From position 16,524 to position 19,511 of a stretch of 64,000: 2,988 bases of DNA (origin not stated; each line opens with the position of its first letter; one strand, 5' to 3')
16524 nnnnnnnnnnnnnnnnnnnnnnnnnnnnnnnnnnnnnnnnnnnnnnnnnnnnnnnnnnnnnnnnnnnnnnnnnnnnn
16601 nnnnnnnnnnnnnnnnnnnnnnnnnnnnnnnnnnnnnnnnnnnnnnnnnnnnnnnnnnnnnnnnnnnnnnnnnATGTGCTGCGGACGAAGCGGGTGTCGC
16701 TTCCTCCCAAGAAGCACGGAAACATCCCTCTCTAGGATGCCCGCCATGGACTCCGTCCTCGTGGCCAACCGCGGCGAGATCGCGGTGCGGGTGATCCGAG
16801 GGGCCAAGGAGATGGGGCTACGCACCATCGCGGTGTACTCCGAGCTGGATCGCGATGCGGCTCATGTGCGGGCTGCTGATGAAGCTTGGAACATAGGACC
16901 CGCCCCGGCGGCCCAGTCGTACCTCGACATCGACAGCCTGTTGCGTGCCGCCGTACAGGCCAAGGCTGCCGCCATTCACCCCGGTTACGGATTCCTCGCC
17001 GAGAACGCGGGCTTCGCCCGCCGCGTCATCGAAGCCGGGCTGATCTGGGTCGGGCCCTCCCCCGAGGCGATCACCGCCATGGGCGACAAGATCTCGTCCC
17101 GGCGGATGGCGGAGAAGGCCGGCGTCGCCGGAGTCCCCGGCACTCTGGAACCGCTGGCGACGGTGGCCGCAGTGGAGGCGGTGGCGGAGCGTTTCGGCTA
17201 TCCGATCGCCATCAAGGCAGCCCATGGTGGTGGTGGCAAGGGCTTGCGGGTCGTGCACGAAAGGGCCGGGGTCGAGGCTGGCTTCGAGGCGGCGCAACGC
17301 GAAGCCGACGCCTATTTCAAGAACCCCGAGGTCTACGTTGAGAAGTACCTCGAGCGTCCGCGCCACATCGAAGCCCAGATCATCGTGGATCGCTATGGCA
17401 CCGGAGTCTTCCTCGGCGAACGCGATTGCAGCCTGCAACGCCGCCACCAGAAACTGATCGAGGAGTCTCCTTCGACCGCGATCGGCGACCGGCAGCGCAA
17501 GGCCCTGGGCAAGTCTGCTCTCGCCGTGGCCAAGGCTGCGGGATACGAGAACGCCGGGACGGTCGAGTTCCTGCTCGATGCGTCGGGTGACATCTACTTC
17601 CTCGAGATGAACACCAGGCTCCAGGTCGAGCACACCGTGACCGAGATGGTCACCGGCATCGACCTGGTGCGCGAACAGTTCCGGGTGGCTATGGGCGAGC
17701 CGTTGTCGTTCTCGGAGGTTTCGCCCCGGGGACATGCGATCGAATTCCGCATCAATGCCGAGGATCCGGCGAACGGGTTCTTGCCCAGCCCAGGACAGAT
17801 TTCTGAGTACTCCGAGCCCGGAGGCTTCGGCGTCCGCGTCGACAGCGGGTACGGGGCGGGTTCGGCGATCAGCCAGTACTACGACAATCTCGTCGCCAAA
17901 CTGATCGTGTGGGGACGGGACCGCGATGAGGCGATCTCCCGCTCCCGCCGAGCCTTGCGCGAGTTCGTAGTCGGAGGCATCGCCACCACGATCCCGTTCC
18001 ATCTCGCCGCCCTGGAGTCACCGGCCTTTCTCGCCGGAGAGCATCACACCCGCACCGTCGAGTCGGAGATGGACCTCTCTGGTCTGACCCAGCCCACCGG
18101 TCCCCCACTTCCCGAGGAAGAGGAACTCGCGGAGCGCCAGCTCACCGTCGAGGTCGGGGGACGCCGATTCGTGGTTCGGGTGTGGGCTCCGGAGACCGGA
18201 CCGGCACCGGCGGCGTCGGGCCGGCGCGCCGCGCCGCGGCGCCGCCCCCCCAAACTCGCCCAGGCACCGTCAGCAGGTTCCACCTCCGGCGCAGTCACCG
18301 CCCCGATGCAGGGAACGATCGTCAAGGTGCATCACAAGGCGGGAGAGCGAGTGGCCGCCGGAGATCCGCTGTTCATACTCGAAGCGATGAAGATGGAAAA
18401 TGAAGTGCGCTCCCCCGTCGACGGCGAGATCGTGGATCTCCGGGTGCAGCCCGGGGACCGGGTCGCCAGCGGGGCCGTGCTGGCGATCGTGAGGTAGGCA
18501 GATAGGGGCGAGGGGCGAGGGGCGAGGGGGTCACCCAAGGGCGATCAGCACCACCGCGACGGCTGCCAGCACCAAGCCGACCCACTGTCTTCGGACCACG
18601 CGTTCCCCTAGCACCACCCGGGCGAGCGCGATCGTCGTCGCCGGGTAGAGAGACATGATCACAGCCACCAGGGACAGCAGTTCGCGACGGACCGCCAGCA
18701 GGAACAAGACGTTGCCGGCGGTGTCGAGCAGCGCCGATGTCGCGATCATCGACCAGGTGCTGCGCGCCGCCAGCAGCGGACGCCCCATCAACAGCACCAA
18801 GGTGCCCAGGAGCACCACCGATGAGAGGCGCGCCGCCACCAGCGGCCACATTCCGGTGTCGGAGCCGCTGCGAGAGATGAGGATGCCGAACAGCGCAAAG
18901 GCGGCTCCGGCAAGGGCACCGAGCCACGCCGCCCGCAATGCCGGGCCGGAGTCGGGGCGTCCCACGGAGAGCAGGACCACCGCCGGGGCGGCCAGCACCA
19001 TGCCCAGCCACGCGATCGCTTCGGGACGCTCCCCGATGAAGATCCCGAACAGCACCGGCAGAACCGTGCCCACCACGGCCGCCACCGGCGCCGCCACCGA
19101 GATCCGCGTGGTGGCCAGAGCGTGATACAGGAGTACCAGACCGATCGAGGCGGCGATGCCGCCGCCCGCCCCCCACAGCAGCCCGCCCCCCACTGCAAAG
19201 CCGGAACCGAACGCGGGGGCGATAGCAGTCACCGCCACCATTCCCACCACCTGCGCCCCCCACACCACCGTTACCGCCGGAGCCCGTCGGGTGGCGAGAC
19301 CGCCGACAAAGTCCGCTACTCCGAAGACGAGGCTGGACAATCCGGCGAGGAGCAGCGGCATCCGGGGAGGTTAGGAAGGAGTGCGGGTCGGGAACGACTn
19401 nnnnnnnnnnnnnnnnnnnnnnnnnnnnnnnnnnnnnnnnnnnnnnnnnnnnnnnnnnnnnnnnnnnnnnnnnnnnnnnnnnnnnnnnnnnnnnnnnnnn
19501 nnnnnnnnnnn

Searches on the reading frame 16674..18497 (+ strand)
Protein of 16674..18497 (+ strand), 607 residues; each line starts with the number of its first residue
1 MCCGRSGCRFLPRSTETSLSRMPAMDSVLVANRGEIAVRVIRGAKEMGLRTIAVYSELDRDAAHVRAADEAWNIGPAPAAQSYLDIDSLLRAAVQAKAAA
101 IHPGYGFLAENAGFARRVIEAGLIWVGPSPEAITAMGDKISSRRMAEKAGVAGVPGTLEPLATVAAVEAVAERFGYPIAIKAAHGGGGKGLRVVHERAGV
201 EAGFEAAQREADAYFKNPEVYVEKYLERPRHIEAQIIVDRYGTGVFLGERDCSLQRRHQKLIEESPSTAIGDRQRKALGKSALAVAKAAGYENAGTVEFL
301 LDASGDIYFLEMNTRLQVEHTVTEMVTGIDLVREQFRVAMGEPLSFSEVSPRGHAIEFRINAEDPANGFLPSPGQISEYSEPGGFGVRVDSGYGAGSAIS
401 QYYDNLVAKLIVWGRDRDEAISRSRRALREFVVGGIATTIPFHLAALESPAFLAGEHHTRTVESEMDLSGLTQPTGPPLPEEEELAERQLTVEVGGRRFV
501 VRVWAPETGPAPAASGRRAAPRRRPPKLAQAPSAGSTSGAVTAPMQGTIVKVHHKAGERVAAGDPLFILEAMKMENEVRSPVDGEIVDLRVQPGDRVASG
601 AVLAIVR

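Call 11: search_protein_families(library=pfam, proteins=[window:16674-18497:+], max_evalue=0.01)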
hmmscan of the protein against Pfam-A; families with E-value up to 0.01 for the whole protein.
window:16674-18497:+ (607 aa): 11 families
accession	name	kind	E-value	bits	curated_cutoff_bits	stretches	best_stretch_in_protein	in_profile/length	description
PF02786.22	CPSase_L_D2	-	1.2e-69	234.5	19.8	1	138-345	1-209/211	Carbamoyl-phosphate synthase L chain, ATP binding domain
PF00289.28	Biotin_carb_N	-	9e-43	145.7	25.5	1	25-133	2-110/110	Biotin carboxylase, N-terminal domain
PF02785.25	Biotin_carb_C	-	5.4e-38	129.9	32.4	1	357-463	1-107/108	Biotin carboxylase C-terminal domain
PF00364.28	Biotin_lipoyl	-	5.3e-18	65.1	22.1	1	541-605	3-72/73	Biotin-requiring enzyme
PF13437.12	HlyD_3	-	3.5e-08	34.6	22.2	0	541-569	2-30/106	HlyD family secretion protein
PF13533.13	Biotin_lipoyl_2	-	1e-07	32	29.8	0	578-605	3-30/32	Biotin-lipoyl like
PF07478.18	Dala_Dala_lig_C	-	1.8e-07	31.3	24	1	165-314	26-174/204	D-ala D-ala ligase C-terminus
PF02222.28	ATP-grasp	-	1.9e-06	28.1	27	1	163-315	18-162/179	ATP-grasp domain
PF01597.25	GCV_H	-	0.0011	19.3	22.2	1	544-589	28-74/122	Glycine cleavage H-protein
PF16576.10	HlyD_D23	-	0.0016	18.2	30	0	540-570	110-140/214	Barrel-sandwich domain of CusB or HlyD membrane-fusion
PF14397.11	ATPgrasp_ST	-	0.0022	17.7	31.4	0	133-207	16-92/278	Sugar-transfer associated ATP-grasp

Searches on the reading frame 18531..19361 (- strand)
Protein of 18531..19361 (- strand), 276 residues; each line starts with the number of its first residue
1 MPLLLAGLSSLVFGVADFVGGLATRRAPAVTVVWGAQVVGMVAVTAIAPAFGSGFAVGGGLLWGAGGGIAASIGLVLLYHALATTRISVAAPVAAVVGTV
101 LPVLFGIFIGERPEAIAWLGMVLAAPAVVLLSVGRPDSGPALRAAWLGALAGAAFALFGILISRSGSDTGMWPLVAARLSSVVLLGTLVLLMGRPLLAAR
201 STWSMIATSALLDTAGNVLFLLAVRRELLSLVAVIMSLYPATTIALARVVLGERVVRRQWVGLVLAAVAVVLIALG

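Call 11: search_protein_families(library=pfam, proteins=[window:18531-19361:-], max_evalue=0.01)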
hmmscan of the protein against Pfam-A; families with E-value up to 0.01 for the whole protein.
window:18531-19361:- (276 aa): 2 families
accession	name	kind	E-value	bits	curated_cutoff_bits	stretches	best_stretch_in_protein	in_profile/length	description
PF00892.27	EamA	-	4e-16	60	28.2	2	144-274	3-134/135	EamA-like transporter family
PF10639.15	TMEM234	-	5.9e-06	26.8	30.1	0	209-273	47-112/113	Putative transmembrane family 234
